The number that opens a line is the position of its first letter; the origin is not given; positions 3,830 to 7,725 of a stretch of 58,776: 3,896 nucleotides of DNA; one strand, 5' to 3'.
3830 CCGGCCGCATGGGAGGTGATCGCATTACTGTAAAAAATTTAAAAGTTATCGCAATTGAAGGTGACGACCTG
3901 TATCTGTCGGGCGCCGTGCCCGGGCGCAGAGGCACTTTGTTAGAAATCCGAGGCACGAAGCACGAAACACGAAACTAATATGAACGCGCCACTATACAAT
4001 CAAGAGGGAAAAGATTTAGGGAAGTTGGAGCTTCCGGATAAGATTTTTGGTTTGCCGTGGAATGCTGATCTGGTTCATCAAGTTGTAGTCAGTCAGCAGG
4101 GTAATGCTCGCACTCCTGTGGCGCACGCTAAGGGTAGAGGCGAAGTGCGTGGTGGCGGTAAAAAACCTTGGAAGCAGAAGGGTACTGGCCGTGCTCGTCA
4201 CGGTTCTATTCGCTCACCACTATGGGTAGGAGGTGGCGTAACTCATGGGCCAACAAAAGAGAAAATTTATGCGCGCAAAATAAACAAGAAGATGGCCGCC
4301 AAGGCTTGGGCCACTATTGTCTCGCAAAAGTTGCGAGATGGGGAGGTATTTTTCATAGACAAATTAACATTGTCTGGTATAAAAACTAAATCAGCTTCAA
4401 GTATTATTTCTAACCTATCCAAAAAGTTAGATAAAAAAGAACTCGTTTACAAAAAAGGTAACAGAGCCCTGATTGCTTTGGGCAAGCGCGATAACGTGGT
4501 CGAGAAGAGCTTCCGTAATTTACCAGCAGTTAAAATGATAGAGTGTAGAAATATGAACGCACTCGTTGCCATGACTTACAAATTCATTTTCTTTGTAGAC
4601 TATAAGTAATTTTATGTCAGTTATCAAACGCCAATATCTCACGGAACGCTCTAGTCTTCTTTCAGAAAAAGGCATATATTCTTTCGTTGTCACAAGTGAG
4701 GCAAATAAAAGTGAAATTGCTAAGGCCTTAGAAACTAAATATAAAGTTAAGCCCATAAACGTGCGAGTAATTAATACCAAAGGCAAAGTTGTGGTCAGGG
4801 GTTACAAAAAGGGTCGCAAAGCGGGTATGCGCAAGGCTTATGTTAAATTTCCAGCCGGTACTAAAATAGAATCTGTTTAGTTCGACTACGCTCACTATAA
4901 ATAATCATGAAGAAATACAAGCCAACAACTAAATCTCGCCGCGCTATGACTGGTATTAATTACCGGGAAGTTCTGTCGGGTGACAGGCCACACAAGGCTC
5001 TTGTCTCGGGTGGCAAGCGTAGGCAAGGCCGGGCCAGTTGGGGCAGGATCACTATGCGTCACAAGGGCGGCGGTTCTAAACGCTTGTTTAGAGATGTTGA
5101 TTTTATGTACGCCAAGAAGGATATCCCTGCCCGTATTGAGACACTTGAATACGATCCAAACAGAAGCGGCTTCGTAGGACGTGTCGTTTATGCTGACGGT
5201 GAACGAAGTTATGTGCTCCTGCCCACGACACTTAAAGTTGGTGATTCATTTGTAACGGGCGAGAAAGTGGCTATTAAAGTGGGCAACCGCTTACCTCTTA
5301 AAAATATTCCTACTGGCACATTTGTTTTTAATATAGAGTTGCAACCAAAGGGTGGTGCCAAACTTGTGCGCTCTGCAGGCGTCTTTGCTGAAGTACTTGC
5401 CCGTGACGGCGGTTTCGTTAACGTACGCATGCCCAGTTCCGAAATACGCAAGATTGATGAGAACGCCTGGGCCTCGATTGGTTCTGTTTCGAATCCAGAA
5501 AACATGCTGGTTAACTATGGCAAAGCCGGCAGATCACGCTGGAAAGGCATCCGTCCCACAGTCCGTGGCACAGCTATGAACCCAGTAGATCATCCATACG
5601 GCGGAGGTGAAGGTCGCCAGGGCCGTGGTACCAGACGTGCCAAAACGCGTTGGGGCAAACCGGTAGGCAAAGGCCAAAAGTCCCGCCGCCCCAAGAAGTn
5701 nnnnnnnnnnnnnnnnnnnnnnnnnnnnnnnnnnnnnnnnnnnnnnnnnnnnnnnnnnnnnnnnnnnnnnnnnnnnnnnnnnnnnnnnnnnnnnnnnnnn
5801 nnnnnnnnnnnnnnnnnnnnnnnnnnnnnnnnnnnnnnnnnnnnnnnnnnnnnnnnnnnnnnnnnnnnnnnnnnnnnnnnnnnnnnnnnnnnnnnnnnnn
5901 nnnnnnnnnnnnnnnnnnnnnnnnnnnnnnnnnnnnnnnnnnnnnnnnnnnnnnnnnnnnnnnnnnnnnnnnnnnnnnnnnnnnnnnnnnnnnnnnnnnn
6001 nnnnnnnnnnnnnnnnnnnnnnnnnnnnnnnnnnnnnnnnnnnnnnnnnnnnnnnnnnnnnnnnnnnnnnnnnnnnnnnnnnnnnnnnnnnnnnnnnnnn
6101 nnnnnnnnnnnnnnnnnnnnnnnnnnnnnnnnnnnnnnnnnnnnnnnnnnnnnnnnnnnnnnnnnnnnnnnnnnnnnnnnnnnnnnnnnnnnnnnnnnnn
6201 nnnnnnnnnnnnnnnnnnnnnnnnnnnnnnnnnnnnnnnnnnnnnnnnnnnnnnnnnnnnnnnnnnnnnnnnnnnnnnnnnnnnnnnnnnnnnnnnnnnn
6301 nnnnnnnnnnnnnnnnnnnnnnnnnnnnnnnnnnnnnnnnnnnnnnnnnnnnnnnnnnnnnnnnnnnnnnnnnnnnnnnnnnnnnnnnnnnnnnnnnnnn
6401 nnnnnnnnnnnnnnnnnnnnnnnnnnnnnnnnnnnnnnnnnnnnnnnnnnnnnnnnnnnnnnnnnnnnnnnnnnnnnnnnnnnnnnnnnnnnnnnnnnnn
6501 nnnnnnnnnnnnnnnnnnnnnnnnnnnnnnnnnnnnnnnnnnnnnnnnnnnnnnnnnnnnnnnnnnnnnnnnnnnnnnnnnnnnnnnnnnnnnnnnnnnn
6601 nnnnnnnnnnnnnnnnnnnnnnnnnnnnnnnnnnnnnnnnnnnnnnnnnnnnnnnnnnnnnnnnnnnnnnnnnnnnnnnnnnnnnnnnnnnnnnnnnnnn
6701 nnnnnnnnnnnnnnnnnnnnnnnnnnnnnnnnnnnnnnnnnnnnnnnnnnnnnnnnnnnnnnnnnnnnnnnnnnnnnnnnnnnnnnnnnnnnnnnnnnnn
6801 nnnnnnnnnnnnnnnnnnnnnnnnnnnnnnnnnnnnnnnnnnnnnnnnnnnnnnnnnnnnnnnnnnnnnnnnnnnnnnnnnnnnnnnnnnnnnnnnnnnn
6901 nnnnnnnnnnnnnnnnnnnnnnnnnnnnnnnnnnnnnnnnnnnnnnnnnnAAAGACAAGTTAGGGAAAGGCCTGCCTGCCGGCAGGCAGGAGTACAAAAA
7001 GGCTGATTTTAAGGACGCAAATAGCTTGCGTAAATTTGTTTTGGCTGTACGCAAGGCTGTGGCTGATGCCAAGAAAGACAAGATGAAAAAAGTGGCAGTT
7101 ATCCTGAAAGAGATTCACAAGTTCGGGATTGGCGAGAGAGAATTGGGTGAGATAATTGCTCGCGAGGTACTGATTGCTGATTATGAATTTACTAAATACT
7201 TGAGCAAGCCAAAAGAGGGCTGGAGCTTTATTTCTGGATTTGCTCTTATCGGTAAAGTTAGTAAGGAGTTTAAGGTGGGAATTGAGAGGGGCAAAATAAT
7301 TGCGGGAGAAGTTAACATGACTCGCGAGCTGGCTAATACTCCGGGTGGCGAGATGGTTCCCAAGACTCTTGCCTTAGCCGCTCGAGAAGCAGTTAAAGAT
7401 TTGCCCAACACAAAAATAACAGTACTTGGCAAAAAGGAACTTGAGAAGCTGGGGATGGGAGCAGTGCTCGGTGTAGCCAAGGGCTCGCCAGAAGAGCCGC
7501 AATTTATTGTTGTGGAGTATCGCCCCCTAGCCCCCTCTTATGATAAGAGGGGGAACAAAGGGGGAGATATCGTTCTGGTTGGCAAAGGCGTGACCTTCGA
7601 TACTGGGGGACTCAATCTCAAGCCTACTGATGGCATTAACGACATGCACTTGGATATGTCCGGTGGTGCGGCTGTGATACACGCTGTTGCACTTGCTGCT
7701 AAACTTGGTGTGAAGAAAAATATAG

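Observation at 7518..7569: The same ~50-nt nested palindromic element is inserted in frame into two unrelated housekeeping genes, pepA and recG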

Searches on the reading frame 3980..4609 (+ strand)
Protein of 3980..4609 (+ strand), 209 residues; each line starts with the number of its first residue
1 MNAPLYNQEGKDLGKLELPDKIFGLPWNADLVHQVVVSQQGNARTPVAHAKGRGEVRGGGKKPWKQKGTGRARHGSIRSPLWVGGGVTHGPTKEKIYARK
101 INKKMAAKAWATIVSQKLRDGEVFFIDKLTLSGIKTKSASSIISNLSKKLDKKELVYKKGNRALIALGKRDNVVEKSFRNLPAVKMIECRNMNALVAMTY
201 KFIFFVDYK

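Call 92: find_encoding_contigs(protein=window:3980-4609:+, flank=10000, max_places=1)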
Protein window:3980-4609:+ (209 aa): 2 contigs read that carry it; 1 place shown.
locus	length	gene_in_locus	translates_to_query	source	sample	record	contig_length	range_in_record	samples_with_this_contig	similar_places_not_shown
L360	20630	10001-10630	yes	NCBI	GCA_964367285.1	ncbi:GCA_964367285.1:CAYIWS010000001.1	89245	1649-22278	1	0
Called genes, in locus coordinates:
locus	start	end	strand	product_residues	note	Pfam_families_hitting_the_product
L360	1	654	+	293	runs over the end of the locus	PF00753:Lactamase_B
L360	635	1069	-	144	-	-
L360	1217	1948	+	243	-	PF02163:Peptidase_M50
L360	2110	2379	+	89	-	PF00164:Ribosom_S12_S23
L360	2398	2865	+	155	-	PF00177:Ribosomal_S7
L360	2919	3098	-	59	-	-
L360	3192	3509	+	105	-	-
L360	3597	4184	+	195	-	PF20803:PaaX_M, PF09827:CRISPR_Cas2 (weak)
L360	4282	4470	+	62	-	-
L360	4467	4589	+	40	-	-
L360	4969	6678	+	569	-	PF22042:EF-G_D2, PF03144:GTP_EFTU_D2, PF14492:EFG_III, PF16658:RF3_C (weak), PF03764:EFG_IV, PF00679:EFG_C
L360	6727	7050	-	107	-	-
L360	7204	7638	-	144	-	-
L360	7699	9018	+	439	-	PF00009:GTP_EFTU, PF03144:GTP_EFTU_D2, PF03143:GTP_EFTU_D3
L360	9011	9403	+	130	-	PF00338:Ribosomal_S10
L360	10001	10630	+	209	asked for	PF00573:Ribosomal_L4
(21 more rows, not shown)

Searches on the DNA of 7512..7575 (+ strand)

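Call 46: build_rna_model(alignment_id=A3)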
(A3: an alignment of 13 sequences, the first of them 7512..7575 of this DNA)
Model R1 built from alignment A3 (13 sequences, 66 columns); structure: RNAalifold consensus.
model positions 61; base pairs 14; branch points 0; effective number of sequences 5.61; information 0.916 bits per position. Calibrated on 0.2 Mb of random sequence (short: E-values are rough).
structure used (alignment columns):
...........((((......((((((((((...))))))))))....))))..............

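Call 47: search_with_rna_model(model_id=R1, source=window, filters=off, max_evalue=10, show_alignments=6)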
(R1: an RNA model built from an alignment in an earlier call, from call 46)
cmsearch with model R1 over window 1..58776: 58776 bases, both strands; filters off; matches with E-value up to 10: 12.
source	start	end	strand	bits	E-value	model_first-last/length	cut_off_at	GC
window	7512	7572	+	58.2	3.8e-17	1-61/61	no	0.56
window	45287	45349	+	57.9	4.9e-17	1-61/61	no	0.56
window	45289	45348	-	51.7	6e-15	1-61/61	no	0.58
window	7512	7575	-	49.4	3.8e-14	1-61/61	no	0.55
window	3633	3664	-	8.2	3.8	1-61/61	no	0.47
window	34193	34238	+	8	4.3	1-61/61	no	0.5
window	9821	9861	+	7.6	5.8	1-61/61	no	0.37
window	46458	46493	+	7.6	5.9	1-61/61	no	0.58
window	57515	57562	+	7.5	6.4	1-61/61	no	0.46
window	30882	30937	+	7.2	8.1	1-61/61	no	0.38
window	10032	10053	+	7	9.5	1-61/61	no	0.09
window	6297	6359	+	7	9.8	1-61/61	no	0.43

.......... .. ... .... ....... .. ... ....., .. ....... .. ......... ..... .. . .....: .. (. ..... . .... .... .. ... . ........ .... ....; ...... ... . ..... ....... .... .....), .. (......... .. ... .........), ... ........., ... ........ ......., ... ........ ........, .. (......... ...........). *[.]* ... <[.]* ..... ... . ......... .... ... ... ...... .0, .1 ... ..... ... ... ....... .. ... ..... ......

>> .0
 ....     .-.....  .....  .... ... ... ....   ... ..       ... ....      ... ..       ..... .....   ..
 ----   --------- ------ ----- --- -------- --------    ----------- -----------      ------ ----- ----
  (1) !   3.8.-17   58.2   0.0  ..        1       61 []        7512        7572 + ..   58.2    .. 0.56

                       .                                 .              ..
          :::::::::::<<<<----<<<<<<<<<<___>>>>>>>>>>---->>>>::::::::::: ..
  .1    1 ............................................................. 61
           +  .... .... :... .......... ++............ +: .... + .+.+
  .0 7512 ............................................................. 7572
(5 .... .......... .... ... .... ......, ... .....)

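Call 71: search_with_rna_model(model_id=R1, source=L351, filters=off, max_evalue=10)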
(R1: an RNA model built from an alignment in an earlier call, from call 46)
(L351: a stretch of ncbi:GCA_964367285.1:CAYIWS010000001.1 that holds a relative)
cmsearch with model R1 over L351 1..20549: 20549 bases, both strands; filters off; matches with E-value up to 10: 6.
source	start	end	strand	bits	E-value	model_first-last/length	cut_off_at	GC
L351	15885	15949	+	7.5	2.2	1-61/61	no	0.46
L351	9951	9998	+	7.5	2.2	1-61/61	no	0.46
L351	12961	12994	+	7.1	3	1-61/61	no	0.35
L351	20212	20257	-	7.1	3.1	1-61/61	no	0.46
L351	11572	11648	-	6.7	4.3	1-61/61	no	0.44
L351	5600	5629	+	6.5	4.8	1-61/61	no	0.33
